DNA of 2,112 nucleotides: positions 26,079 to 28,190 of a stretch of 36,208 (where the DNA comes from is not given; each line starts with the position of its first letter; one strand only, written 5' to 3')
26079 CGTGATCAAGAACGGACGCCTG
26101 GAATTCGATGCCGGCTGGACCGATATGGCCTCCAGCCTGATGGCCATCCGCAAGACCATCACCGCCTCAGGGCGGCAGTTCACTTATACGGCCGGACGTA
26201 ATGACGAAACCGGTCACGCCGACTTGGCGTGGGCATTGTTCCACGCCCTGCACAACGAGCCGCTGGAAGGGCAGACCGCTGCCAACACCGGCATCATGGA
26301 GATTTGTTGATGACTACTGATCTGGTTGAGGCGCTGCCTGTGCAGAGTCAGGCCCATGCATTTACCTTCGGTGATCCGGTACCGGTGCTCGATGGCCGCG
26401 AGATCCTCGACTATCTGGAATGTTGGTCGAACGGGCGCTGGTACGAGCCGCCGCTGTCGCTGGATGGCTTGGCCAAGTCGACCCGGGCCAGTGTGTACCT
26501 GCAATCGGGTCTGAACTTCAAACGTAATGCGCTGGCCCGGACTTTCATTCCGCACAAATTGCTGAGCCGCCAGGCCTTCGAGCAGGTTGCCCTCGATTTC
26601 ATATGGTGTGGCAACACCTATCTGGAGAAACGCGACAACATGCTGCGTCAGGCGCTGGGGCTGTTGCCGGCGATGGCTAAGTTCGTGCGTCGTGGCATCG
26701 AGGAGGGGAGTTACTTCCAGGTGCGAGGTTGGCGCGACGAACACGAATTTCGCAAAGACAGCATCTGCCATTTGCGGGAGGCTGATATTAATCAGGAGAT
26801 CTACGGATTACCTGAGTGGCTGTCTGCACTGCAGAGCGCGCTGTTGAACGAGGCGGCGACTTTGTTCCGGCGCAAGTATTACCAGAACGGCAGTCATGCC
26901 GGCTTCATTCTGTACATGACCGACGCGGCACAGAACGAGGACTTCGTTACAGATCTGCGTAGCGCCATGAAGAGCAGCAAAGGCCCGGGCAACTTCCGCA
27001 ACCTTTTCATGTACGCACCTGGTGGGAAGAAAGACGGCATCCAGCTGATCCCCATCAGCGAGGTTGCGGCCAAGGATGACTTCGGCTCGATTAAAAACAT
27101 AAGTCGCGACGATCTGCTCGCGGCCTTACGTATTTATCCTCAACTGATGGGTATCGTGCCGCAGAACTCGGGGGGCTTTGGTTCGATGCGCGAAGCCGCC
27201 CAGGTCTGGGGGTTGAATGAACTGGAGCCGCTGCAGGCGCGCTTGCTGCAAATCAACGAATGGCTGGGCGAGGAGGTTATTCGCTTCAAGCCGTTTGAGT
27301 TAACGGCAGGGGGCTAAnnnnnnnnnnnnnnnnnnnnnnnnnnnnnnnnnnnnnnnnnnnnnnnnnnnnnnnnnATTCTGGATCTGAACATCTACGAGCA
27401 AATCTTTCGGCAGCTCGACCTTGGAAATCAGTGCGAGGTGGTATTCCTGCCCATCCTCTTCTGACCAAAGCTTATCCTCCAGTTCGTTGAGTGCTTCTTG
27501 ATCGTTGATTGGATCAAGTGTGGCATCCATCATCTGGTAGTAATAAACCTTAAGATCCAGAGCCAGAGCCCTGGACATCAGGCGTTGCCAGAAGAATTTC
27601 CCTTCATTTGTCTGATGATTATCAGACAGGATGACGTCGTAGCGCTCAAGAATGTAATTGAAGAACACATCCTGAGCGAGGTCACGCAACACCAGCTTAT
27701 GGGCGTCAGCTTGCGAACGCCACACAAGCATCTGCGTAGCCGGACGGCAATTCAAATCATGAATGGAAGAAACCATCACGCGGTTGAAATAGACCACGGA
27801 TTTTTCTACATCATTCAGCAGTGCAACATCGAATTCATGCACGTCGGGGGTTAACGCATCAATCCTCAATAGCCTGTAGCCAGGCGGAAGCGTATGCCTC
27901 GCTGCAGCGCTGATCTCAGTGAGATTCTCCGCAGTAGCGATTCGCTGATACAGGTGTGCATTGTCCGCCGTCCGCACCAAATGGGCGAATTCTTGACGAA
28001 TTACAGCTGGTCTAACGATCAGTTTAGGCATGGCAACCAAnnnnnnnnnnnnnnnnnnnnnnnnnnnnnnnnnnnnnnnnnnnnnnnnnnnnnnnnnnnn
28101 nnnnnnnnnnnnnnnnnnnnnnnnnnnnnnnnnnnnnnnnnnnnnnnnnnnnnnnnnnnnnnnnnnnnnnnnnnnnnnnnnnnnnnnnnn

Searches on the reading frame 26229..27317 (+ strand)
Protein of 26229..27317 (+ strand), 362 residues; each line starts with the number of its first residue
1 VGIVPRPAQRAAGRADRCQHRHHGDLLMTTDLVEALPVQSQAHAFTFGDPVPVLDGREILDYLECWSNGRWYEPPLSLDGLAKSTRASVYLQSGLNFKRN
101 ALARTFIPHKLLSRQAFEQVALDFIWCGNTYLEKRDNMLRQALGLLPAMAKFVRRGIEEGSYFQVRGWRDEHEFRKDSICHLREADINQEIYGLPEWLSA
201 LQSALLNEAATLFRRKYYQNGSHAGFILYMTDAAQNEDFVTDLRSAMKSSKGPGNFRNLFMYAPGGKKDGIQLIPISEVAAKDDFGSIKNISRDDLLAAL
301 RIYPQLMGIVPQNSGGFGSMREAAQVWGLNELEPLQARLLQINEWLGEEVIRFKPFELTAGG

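Call 6: search_protein_families(library=pfam, proteins=[window:26229-27317:+], max_evalue=0.1)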
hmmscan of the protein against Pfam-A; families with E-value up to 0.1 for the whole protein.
window:26229-27317:+ (362 aa): 1 family
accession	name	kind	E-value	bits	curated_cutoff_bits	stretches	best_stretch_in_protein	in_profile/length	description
PF04860.17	Phage_portal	-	1.4e-12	47.9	39.1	1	113-341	51-270/321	Phage portal protein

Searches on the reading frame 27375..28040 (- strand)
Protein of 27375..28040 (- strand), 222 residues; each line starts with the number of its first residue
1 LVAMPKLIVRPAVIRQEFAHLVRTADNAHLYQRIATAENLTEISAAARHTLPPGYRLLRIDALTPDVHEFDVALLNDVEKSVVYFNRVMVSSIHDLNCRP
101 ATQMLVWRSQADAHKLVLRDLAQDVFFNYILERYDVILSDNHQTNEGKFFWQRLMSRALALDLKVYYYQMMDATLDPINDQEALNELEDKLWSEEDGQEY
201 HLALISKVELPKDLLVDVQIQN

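Call 6: search_protein_families(library=pfam, proteins=[window:27375-28040:-], max_evalue=0.1)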
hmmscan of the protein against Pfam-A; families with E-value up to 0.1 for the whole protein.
window:27375-28040:- (222 aa): 0 families

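Call 7: search_protein_families(library=padloc, proteins=[window:27375-28040:-], max_evalue=0.1)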
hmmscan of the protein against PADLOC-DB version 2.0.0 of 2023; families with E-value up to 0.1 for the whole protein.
window:27375-28040:- (222 aa): 0 families

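Call 8: search_protein_families(library=phrogs, proteins=[window:27375-28040:-], max_evalue=0.1)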
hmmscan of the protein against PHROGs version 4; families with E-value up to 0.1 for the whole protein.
window:27375-28040:- (222 aa): 3 families
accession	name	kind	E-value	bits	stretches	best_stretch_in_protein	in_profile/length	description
phrog_1349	-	unknown function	1.5e-34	120.4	1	3-210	9-209/210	-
phrog_3307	-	unknown function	0.0032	18.3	1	126-158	144-176/241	-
phrog_7522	-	unknown function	0.013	15.9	1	135-195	128-190/210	-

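Call 13: search_protein_families(library=ncbifam, proteins=[window:27375-28040:-], max_evalue=1)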
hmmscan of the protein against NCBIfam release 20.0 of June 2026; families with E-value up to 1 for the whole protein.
window:27375-28040:- (222 aa): 0 families
